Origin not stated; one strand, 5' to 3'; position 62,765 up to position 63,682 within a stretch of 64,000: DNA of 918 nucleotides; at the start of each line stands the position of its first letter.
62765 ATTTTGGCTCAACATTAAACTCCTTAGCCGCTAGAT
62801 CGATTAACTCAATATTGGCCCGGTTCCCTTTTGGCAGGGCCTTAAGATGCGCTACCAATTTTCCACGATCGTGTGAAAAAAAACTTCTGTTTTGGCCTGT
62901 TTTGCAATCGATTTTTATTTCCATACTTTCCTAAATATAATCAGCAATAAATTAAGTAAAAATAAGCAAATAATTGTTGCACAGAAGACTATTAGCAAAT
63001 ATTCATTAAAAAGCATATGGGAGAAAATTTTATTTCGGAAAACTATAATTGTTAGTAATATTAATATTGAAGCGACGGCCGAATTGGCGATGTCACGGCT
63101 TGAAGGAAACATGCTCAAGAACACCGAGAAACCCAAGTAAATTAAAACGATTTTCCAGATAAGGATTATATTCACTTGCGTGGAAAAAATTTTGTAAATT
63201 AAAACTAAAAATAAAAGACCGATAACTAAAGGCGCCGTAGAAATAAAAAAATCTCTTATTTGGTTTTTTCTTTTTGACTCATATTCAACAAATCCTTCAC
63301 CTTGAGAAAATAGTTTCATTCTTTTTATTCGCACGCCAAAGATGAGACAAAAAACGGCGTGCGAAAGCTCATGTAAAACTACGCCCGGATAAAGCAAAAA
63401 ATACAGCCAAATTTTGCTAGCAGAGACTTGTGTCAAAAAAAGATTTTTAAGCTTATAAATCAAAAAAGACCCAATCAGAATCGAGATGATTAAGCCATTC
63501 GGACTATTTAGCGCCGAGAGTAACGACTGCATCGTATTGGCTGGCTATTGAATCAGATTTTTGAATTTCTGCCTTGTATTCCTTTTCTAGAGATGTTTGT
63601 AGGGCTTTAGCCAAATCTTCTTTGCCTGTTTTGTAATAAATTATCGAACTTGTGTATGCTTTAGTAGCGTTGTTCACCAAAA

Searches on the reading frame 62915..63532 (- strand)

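Call 71: search_protein_families(library=pfam, proteins=[window:62915-63532:-], max_evalue=0.000001)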
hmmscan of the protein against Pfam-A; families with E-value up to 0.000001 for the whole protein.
window:62915-63532:- (205 aa): 1 family
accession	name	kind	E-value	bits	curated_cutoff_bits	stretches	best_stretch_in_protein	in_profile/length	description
PF13398.12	Peptidase_M50B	-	1.2e-10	41.9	26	1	34-192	9-155/201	Peptidase M50B-like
